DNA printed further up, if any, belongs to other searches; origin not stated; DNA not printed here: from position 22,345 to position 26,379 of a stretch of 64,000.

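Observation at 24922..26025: Triple tandem repeat of 15 C-x(4-7)-H-x-H-x(3-4)-C modules at the N-terminus of a secreted, wall-anchored protein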

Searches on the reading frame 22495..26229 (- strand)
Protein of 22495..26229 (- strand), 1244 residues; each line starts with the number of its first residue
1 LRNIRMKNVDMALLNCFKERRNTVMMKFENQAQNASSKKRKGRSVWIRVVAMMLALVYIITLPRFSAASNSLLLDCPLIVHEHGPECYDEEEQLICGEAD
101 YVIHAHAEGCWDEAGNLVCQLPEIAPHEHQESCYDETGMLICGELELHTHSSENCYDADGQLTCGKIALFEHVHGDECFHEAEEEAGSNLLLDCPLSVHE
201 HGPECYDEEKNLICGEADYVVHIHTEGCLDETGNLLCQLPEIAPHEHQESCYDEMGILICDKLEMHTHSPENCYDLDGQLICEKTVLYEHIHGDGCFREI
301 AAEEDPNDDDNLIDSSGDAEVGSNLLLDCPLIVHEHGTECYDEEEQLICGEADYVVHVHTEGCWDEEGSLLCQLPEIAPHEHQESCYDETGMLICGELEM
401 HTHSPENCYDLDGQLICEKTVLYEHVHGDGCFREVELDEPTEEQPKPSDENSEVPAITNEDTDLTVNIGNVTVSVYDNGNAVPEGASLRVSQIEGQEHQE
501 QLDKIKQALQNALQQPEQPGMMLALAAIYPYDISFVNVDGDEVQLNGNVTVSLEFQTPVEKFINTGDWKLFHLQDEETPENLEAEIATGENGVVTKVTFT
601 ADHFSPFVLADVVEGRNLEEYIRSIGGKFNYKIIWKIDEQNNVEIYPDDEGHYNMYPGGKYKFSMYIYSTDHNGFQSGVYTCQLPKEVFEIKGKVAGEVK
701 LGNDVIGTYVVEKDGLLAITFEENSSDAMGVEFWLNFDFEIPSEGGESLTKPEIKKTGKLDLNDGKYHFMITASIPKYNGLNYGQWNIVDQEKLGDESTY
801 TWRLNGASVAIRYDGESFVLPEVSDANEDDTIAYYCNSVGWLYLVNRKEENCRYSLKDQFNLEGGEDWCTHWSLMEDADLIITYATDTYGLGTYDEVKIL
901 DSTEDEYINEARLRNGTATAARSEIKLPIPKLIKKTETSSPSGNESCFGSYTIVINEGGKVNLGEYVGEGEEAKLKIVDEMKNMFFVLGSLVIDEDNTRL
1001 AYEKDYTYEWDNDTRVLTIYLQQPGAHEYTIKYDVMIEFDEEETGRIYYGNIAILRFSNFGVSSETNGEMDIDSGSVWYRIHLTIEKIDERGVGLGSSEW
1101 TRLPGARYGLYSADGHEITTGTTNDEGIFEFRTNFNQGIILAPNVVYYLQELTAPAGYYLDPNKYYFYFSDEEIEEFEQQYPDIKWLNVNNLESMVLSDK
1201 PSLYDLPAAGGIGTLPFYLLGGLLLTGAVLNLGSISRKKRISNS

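Call 3: search_protein_families(library=pfam, proteins=[window:22495-26229:-], max_evalue=1)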
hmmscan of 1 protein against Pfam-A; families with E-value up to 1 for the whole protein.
window:22495-26229:- (1244 aa): 2 families
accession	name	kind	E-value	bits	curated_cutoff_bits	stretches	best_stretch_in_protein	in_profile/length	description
PF17802.7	SpaA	-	2.6e-09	37.6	23.1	1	1100-1173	13-80/91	Prealbumin-like fold domain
PF11974.14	bMG3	-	0.27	11.7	34.9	0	1103-1137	28-62/103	Bacterial alpha-2-macroglobulin MG3 domain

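Call 4: search_protein_families(library=ncbifam, proteins=[window:22495-26229:-], max_evalue=1)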
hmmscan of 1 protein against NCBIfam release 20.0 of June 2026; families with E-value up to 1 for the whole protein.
window:22495-26229:- (1244 aa): 4 families
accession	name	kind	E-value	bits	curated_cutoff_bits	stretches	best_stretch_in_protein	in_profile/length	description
NF033902.0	iso_D2_wall_anc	subfamily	7.7e-11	41.4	95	1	994-1229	280-533/540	SpaH/EbpB family LPXTG-anchored major pilin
NF003576.0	PRK05248.1-3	equivalog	0.094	12.8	180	0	335-357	87-109/120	hypothetical protein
NF058648.1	ECF_sub_HI1622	equivalog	0.18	11.7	100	1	1104-1134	40-70/180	NikL family nickel/cobalt ECF transporter subunit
TIGR04226.1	RrgB_K2N_iso_D2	domain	0.22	12.4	30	0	971-1040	37-106/123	isopeptide-forming domain-containing fimbrial protein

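Call 10: find_homologous_proteins(query=window:22495-26229:-, max_evalue=0.001)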
Query window:22495-26229:- (1244 aa): 2605 proteins with E <= 0.001 among 8000 candidates; the best 120 are listed.
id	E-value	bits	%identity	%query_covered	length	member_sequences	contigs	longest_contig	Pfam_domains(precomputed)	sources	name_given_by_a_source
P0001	0.0e+0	2871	100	98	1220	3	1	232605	PF17802.8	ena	-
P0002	1.4e-111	392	36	43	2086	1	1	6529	PF24547.2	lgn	-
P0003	8.8e-110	386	38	43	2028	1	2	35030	PF24547.2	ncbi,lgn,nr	ncbi:MAG TPA: hypothetical protein DCZ91_06310 [Lachnospiraceae bacterium]|nr:hypothetical protein [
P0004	8.1e-107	376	35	46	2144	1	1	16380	PF24547.2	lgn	-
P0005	9.7e-99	350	36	38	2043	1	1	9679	PF24547.2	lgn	-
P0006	9.8e-94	333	31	43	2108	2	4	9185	PF24547.2,PF00746.27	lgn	-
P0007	9.1e-92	327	37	38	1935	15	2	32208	PF24547.2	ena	-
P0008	2.4e-90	322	37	29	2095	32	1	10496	PF24547.2,PF00746.27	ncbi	-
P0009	8.5e-89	317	37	38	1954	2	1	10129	PF24547.2,PF00746.27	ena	-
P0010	3.9e-88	315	36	40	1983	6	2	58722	PF19407.6,PF24547.2,PF00746.27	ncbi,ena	-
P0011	1.3e-87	313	37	38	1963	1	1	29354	PF19407.6,PF24547.2,PF00746.27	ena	-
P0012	2.4e-87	312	34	45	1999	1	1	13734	PF24547.2,PF00746.27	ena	-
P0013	1.2e-86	310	39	28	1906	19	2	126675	PF24547.2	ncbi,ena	-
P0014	4.6e-86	308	38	38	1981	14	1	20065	PF24547.2,PF00746.27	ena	-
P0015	6.8e-86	307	35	45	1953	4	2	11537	PF24547.2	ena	-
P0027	3.6e-83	298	36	38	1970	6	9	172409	PF24547.2,PF00746.27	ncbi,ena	-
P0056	6.7e-67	244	36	30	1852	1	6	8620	PF17802.8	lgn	-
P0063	8.0e-64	234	32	33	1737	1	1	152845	PF24547.2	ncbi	-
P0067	1.5e-62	230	32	27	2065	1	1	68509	PF07691.18,PF24547.2,PF17802.8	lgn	-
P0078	1.8e-60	223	31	31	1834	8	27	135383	PF24547.2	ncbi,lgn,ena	-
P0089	3.9e-56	209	34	29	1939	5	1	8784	PF24547.2,PF17802.8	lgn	-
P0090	6.1e-56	208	34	29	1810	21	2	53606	PF09479.17,PF17802.8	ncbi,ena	-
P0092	1.3e-55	207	27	34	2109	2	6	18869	PF05257.23,PF13519.13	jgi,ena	-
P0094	1.3e-54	203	33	33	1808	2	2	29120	PF12892.14,PF05257.23,PF16738.11,PF17802.8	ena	-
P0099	8.3e-53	198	27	40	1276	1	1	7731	PF17802.8,PF00746.27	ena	-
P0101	1.9e-52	196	33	33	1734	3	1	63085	PF12892.14,PF16738.11,PF17802.8,PF00746.27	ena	-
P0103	3.9e-52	195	33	34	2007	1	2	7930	PF24547.2,PF17802.8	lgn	-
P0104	4.2e-52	195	29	47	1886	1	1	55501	PF24547.2,PF14200.13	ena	-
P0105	5.8e-52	195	34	34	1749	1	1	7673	PF12892.14,PF16738.11,PF17802.8,PF00746.27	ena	-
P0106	6.7e-52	195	31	51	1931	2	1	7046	PF17802.8,PF13620.13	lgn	-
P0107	1.9e-51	193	30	47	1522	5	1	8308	PF17802.8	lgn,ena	-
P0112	2.3e-50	189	28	34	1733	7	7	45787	PF17802.8,PF05738.20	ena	-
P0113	6.6e-50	188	31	29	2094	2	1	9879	PF17802.8,PF00746.27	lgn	-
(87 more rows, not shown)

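Call 14: search_protein_families(library=pfam, proteins=[P0003, P0010, P0092, P0094, P0104], max_evalue=0.01)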
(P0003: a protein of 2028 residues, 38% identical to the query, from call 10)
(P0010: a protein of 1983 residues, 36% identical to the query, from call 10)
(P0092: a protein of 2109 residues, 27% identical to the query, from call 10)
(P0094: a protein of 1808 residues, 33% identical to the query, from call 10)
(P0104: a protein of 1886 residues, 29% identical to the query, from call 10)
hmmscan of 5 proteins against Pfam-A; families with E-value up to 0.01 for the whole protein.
P0003 (2028 aa): 2 families
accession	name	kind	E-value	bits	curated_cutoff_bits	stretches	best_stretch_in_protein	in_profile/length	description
PF24547.1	DUF7601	-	2.5e-07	31.7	27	1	1852-1954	2-104/116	Domain of unknown function (DUF7601)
PF00746.26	Gram_pos_anchor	-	8.1e-05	22.9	20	1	1991-2022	8-39/43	LPXTG cell wall anchor motif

P0010 (1983 aa): 4 families
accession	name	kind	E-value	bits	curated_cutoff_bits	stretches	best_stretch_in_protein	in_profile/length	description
PF24547.1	DUF7601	-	2.5e-16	60.7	27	1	1820-1942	16-116/116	Domain of unknown function (DUF7601)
PF00746.26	Gram_pos_anchor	-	2.1e-06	28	20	1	1941-1977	3-39/43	LPXTG cell wall anchor motif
PF19407.5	DUF5979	-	7.1e-06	27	25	1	1868-1942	36-103/104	Domain of unknown function (DUF5979)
PF14729.13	DUF4467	-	0.0091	16.8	25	1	1373-1429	33-87/94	Domain of unknown function with cystatin-like fold (DUF4467)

P0092 (2109 aa): 7 families
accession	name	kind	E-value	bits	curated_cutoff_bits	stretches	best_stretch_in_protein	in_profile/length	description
PF05257.22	CHAP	-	2.4e-11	44.4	26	1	555-641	5-81/81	CHAP domain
PF13519.12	VWA_2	-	2e-05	25.6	27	1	1346-1434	1-77/107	von Willebrand factor type A domain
PF00746.26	Gram_pos_anchor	-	0.00019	21.8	20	1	2066-2099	8-35/43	LPXTG cell wall anchor motif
PF00092.34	VWA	-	0.0024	18.6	23.8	0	1345-1427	1-73/174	von Willebrand factor type A domain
PF05738.19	Cna_B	-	0.0044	17.9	22.3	1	1942-2024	1-77/87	Cna protein B-type domain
PF14200.12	RicinB_lectin_2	-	0.0058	17.7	25.6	1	1065-1139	11-76/89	Ricin-type beta-trefoil lectin domain-like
PF00877.26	NLPC_P60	-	0.0083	16.5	23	0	573-650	25-90/105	NlpC/P60 family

P0094 (1808 aa): 6 families
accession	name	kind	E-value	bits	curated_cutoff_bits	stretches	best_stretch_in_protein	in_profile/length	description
PF17802.7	SpaA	-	1.3e-14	54.5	23.1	1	1641-1719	3-82/91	Prealbumin-like fold domain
PF16738.10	CBM26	-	6.7e-14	52.2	28.1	1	1507-1581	1-69/70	Starch-binding module 26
PF12892.13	FctA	-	6.3e-08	33.8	22.1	1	1374-1460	5-98/120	Spy0128-like isopeptide containing domain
PF05257.22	CHAP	-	2.4e-05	25.2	26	1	545-615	11-81/81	CHAP domain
PF00746.26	Gram_pos_anchor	-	6.2e-05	23.3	20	1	1767-1797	8-35/43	LPXTG cell wall anchor motif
PF20615.3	DUF6802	-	0.0075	16.7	27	0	584-634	54-101/102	Family of unknown function (DUF6802)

P0104 (1886 aa): 3 families
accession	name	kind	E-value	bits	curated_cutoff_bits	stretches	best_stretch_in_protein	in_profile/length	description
PF24547.1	DUF7601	-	5.1e-21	75.8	27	1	1720-1839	1-115/116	Domain of unknown function (DUF7601)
PF14200.12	RicinB_lectin_2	-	6e-09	36.9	25.6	1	936-1015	12-87/89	Ricin-type beta-trefoil lectin domain-like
PF19407.5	DUF5979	-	0.00012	23.1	25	1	1739-1839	18-102/104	Domain of unknown function (DUF5979)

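Call 28: find_encoding_contigs(protein=P0001, flank=10000, max_places=3)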
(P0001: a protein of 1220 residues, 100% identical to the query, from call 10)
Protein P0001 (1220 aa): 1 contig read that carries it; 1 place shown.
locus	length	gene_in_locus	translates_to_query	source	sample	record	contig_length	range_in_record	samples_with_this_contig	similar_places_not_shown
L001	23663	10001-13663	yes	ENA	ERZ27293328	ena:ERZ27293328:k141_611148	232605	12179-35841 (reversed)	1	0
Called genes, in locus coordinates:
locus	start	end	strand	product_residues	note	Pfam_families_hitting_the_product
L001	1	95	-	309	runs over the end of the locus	PF00890:FAD_binding_2, PF01266:DAO (weak), PF01946:Thi4 (weak), PF07992:Pyr_redox_2, PF12831:FAD_oxidored, PF13450:NAD_binding_8, PF13738:Pyr_redox_3, PF00070:Pyr_redox, +3 more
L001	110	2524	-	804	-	PF03477:ATP-cone, PF13597:NRDD, PF00085:Thioredoxin (faint), PF00462:Glutaredoxin (weak)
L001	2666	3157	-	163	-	-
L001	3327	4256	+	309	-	PF01636:APH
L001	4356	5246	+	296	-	PF00126:HTH_1, PF03466:LysR_substrate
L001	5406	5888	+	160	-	PF00248:Aldo_ket_red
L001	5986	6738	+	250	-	PF02627:CMD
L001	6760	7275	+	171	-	PF03358:FMN_red (weak), PF12682:Flavodoxin_4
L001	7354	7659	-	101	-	PF01381:HTH_3, PF13443:HTH_26, PF13560:HTH_31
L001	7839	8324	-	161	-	-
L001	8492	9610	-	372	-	PF14659:Phage_int_SAM_3, PF00589:Phage_integrase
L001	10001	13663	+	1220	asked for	PF17802:SpaA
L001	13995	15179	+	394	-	-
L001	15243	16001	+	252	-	-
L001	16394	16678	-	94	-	-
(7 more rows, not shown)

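Call 29: find_encoding_contigs(protein=P0027, flank=10000, max_places=3)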
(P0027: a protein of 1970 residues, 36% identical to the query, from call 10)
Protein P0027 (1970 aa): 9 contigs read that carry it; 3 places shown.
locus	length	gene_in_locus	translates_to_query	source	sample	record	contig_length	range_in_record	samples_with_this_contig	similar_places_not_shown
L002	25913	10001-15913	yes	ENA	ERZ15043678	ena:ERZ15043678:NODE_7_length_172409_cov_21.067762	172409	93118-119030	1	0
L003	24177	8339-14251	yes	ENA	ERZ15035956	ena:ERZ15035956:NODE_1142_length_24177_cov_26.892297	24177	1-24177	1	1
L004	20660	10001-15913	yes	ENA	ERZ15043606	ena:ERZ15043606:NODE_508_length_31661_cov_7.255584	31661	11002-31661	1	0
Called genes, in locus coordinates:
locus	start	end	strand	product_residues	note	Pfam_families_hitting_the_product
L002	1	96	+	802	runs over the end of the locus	PF02687:FtsX (weak), PF12704:MacB_PCD (weak), PF02687:FtsX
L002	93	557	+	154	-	-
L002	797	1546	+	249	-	PF00135:COesterase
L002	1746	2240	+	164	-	PF01850:PIN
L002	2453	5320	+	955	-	PF01590:GAF, PF00512:HisKA, PF02518:HATPase_c, PF00072:Response_reg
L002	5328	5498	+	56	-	-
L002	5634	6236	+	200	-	-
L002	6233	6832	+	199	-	PF10502:Peptidase_S26, PF00717:Peptidase_S24 (weak)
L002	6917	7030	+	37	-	-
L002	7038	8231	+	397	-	PF00486:Trans_reg_C (weak), PF03704:BTAD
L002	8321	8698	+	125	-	-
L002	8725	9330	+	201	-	-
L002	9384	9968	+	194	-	PF10502:Peptidase_S26, PF00717:Peptidase_S24 (weak)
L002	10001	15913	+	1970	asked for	PF24547:DUF7601, PF00746:Gram_pos_anchor (weak)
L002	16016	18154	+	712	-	PF17802:SpaA (weak), PF00746:Gram_pos_anchor (weak)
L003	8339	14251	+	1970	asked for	PF24547:DUF7601, PF00746:Gram_pos_anchor (weak)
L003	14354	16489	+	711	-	PF17802:SpaA (weak), PF00746:Gram_pos_anchor (weak)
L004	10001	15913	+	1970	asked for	PF24547:DUF7601, PF00746:Gram_pos_anchor (weak)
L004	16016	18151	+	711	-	PF17802:SpaA (weak), PF00746:Gram_pos_anchor (weak)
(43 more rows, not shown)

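Call 55: list_cluster_members(proteins=[P0001])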
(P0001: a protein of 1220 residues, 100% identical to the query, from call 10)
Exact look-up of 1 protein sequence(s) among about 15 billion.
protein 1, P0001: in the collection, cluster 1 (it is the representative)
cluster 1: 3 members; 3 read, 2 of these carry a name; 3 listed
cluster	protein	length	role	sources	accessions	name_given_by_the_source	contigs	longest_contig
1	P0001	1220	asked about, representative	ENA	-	-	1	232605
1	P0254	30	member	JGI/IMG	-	hypothetical protein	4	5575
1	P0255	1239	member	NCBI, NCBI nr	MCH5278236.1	MAG: hypothetical protein J1E60_00415 [Christensenellaceae bacterium] | hypothetical protein [Christensenellaceae bacterium]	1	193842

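Call 74: find_encoding_contigs(protein=P0063, flank=10000, max_places=1)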
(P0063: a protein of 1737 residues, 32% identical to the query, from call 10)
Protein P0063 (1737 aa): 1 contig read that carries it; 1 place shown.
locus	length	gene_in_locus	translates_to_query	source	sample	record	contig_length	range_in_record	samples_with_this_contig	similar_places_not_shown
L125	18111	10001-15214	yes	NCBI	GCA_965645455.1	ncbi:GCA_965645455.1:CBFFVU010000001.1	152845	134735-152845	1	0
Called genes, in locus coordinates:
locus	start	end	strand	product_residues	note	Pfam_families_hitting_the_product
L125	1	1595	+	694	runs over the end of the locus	PF13589:HATPase_c_3 (weak), PF00183:HSP90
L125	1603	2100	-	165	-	PF18988:DUF5721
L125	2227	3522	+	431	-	PF02127:Peptidase_M18, PF05343:Peptidase_M42 (weak)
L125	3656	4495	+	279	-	PF02645:DegV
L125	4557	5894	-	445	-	PF13173:AAA_14, PF13635:DUF4143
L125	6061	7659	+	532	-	PF14516:AAA_35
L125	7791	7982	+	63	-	-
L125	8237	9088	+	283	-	PF02899:Phage_int_SAM_1 (weak), PF00589:Phage_integrase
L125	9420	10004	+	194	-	PF10502:Peptidase_S26, PF00717:Peptidase_S24 (weak)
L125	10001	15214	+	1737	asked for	PF24547:DUF7601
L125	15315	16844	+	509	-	PF16569:GramPos_pilinBB, PF17802:SpaA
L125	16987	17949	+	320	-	PF04203:Sortase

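Call 75: find_encoding_contigs(protein=P0078, flank=10000, max_places=1)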
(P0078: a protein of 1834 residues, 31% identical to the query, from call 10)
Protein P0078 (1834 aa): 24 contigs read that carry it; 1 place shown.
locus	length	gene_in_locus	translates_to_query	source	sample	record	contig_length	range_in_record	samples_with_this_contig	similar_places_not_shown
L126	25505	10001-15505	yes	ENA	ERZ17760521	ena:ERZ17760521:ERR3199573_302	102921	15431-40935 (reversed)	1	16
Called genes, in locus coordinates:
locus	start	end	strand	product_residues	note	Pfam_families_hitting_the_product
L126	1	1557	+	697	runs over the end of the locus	PF27792:CHIM_prot, PF13231:PMT_2 (weak)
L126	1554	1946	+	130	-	PF01467:CTP_transf_like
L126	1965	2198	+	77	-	-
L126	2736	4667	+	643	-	PF22019:GlgB_N (weak), PF02922:CBM_48, PF00128:Alpha-amylase, PF02806:Alpha-amylase_C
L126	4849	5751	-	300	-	PF04754:Transposase_31 (weak)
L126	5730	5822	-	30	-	-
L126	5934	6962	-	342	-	PF04754:Transposase_31 (weak)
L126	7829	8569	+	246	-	PF00589:Phage_integrase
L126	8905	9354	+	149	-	-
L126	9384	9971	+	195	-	PF10502:Peptidase_S26, PF00717:Peptidase_S24 (weak)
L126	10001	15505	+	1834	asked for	PF24547:DUF7601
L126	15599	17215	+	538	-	PF17802:SpaA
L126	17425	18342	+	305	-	PF04203:Sortase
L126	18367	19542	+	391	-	PF19407:DUF5979 (weak)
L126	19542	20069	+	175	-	-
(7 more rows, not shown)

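Call 76: find_encoding_contigs(protein=P0090, flank=10000, max_places=1)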
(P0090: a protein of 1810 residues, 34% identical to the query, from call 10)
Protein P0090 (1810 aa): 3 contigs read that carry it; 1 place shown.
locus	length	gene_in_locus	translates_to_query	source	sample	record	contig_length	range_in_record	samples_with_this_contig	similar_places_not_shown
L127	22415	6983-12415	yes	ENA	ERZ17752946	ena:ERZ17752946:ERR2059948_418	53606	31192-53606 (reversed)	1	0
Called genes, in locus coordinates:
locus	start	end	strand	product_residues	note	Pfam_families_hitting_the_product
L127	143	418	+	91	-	-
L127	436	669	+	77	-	-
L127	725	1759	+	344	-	PF13384:HTH_23 (faint), PF13936:HTH_38, PF12728:HTH_17 (faint), PF00665:rve (weak)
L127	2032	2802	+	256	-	PF10418:DHODB_Fe-S_bind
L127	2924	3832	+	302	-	PF01180:DHO_dh, PF01207:Dus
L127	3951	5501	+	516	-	PF12673:SipL, PF01476:LysM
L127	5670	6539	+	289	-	PF02899:Phage_int_SAM_1 (weak), PF00589:Phage_integrase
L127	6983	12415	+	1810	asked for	PF09479:Flg_new (faint), PF17802:SpaA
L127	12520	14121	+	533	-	-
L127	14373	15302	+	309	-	PF04203:Sortase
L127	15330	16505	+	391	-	PF19407:DUF5979 (weak)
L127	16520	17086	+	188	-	-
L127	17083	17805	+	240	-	-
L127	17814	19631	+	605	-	-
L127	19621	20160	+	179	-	-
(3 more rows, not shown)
